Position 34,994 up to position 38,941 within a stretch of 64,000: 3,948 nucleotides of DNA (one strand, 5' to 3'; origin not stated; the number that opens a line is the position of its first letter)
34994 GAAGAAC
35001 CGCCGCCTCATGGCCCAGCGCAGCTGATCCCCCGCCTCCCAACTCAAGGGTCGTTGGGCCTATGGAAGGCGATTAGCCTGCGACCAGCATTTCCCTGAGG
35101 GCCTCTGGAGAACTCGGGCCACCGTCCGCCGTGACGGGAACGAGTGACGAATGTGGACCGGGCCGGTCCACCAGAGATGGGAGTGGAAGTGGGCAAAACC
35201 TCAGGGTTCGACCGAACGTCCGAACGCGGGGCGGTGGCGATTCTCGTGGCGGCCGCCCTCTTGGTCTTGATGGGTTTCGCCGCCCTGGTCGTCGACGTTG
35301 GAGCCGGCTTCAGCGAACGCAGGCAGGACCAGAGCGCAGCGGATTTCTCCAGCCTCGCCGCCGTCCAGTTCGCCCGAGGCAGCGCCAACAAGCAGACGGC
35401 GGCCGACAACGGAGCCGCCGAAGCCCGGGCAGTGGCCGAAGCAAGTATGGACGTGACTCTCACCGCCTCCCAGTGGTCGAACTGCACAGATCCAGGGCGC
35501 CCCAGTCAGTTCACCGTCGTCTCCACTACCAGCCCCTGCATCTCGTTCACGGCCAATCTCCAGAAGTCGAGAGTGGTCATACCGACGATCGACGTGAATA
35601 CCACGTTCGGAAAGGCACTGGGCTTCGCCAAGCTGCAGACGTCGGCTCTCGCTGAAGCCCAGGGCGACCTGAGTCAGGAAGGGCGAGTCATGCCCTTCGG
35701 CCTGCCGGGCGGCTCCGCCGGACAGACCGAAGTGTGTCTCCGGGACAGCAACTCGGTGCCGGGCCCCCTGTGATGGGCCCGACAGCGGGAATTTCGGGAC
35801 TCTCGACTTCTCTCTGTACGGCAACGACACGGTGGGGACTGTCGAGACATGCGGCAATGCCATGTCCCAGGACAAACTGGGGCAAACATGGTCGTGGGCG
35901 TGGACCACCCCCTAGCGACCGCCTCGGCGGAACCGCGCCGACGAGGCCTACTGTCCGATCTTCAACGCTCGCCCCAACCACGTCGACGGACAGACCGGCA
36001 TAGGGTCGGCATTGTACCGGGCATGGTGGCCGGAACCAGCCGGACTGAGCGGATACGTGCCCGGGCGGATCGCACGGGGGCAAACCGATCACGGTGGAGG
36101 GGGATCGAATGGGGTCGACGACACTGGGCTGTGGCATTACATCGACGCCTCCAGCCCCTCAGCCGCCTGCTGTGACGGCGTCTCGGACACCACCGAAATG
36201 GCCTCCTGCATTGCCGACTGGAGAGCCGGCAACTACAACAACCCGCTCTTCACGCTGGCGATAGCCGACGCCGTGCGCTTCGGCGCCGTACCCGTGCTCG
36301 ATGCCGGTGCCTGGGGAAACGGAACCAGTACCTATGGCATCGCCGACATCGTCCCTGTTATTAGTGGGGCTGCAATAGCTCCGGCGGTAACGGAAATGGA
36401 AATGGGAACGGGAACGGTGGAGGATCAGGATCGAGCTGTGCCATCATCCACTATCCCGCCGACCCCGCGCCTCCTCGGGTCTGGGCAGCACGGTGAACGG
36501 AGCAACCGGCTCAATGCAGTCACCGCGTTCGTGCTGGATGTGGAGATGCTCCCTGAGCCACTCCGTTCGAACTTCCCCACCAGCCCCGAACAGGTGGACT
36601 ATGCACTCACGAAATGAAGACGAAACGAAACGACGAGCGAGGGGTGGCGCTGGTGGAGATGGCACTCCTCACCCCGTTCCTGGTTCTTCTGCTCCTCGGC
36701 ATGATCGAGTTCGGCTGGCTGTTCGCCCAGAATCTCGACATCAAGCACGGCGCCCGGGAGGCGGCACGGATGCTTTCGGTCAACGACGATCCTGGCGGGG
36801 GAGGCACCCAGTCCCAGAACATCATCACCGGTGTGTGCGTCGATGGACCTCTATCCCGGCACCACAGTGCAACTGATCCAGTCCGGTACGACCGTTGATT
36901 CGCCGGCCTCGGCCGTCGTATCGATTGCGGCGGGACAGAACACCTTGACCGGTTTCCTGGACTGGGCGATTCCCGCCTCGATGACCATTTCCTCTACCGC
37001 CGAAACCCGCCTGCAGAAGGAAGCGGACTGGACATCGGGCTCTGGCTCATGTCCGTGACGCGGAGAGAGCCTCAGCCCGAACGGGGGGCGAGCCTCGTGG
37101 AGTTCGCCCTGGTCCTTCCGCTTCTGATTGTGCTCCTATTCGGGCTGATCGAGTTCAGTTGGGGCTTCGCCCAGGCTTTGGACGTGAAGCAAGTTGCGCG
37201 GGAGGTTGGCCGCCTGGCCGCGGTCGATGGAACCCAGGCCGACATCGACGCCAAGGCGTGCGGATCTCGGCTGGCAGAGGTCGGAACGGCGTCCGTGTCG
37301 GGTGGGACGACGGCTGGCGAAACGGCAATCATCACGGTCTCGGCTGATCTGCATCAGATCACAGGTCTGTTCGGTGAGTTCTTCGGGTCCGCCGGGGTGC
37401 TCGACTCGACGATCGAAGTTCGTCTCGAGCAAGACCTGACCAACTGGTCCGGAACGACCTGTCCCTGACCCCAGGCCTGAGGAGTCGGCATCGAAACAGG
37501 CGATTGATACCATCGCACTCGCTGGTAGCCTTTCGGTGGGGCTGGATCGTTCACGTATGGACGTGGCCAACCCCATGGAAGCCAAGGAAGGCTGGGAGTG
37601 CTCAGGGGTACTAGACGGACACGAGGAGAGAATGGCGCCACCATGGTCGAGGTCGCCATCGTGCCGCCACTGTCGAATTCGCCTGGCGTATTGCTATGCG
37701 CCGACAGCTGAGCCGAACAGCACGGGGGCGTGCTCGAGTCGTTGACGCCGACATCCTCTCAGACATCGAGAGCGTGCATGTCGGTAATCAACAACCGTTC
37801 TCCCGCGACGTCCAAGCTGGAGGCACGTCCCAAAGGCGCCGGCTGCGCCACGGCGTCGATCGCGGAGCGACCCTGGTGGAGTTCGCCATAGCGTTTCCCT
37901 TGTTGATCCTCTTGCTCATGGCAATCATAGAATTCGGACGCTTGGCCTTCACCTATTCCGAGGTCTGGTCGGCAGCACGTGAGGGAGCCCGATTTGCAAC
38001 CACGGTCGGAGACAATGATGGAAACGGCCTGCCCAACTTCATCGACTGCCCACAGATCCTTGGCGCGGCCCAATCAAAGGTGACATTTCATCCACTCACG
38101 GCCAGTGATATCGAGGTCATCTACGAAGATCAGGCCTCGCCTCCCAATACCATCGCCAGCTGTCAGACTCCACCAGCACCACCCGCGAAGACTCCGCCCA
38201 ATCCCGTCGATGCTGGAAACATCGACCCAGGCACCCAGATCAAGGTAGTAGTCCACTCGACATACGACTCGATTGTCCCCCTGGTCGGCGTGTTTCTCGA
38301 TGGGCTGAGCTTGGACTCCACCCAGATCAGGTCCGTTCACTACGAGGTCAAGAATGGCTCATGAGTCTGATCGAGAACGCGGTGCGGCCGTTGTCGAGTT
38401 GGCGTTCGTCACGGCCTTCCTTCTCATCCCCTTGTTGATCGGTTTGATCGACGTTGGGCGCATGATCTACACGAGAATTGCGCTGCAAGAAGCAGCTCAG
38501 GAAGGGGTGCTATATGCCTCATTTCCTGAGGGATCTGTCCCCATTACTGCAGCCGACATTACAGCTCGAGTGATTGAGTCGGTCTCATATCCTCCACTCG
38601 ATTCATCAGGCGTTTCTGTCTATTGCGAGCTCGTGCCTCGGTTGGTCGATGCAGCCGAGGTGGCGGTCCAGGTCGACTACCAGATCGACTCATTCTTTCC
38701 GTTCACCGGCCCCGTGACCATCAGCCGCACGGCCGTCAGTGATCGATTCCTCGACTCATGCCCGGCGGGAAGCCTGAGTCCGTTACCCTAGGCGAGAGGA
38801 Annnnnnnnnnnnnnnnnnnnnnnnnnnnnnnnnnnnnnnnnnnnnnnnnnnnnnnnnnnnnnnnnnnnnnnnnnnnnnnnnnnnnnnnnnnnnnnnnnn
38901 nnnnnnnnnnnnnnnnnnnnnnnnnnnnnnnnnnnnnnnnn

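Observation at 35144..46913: Eleven-gene, machinery-less array of TadE/TadG-like pseudopilins in repeated modules: candidate variable minor-pilin/adhesin repertoire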

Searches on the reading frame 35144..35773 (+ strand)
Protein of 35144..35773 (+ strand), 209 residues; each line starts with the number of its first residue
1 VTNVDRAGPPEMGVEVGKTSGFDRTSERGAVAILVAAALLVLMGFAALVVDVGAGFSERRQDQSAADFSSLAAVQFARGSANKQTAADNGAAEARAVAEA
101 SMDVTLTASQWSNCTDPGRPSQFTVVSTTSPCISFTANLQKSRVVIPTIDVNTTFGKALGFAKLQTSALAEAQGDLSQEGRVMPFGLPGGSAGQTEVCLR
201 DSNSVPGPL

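Call 3: search_protein_families(library=pfam, proteins=[window:35144-35773:+], max_evalue=0.01)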
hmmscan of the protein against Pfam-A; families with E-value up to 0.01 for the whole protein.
window:35144-35773:+ (209 aa): 1 family
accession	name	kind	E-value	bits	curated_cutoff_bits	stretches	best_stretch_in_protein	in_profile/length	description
PF13400.11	Tad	-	5.4e-07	30.3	22.3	1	29-75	1-46/47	Putative Flp pilus-assembly TadE/G-like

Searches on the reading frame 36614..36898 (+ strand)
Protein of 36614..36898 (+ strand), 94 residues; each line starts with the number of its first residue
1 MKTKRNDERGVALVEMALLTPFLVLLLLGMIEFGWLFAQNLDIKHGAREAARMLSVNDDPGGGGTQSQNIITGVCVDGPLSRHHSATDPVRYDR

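Call 3: search_protein_families(library=pfam, proteins=[window:36614-36898:+], max_evalue=0.01)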
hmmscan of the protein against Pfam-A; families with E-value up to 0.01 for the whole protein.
window:36614-36898:+ (94 aa): 1 family
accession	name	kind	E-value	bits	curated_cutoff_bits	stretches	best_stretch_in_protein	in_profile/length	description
PF07811.17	TadE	-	9e-14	51.8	22.9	1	10-52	1-43/43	TadE-like protein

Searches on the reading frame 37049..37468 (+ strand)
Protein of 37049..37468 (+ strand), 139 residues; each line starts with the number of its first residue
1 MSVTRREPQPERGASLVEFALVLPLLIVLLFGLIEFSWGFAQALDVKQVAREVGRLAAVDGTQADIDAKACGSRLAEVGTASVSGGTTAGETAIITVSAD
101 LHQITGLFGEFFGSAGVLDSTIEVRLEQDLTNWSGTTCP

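Call 3: search_protein_families(library=pfam, proteins=[window:37049-37468:+], max_evalue=0.01)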
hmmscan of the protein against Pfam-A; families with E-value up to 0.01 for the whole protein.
window:37049-37468:+ (139 aa): 1 family
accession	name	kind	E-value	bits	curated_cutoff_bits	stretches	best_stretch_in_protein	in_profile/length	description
PF07811.17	TadE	-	1.5e-12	47.8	22.9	1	13-55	1-43/43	TadE-like protein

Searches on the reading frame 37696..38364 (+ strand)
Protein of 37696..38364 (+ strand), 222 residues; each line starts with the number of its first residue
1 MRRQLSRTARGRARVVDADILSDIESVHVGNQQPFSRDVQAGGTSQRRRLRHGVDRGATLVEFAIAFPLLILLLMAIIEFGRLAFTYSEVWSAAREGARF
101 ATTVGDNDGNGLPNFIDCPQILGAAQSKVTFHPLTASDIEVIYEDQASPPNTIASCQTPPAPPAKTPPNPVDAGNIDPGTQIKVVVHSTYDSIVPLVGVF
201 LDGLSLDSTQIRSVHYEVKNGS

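Call 3: search_protein_families(library=pfam, proteins=[window:37696-38364:+], max_evalue=0.01)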
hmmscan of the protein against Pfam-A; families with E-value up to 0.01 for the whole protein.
window:37696-38364:+ (222 aa): 1 family
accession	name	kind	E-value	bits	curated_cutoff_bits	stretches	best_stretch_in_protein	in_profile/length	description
PF07811.17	TadE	-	5.2e-15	55.7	22.9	1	57-99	1-43/43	TadE-like protein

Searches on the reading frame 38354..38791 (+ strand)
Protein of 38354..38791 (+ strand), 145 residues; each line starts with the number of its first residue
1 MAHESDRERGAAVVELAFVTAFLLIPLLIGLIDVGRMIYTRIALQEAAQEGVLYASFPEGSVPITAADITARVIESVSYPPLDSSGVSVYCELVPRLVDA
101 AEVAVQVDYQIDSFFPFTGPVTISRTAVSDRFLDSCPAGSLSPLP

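Call 3: search_protein_families(library=pfam, proteins=[window:38354-38791:+], max_evalue=0.01)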
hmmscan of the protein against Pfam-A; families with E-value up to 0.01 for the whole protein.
window:38354-38791:+ (145 aa): 2 families
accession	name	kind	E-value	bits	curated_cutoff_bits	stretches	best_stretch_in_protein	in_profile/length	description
PF07811.17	TadE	-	2.9e-10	40.6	22.9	1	10-52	1-42/43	TadE-like protein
PF13400.11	Tad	-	5.4e-05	23.9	22.3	1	10-55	1-44/47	Putative Flp pilus-assembly TadE/G-like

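Call 84: find_encoding_contigs(protein=window:38354-38791:+, flank=10000, max_places=10)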
Protein window:38354-38791:+ (145 aa): 2 contigs read that carry it; 2 places shown.
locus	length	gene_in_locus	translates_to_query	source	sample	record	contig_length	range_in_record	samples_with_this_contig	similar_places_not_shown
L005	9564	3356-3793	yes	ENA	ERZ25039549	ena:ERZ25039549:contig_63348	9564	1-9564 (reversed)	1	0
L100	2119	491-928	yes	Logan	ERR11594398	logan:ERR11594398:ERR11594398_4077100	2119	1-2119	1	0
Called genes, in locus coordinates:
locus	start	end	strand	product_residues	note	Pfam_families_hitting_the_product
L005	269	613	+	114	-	PF13400:Tad (weak)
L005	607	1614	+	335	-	-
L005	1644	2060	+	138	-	PF07811:TadE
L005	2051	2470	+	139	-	PF07811:TadE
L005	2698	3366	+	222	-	PF07811:TadE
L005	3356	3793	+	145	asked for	PF07811:TadE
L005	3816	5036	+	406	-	PF13400:Tad (weak)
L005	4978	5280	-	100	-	-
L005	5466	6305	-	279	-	PF01610:DDE_Tnp_ISL3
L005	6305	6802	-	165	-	PF13542:HTH_Tnp_ISL3 (weak)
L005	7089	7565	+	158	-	PF07811:TadE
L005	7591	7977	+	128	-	PF07811:TadE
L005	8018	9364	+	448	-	PF13400:Tad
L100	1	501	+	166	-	?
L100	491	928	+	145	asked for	PF07811:TadE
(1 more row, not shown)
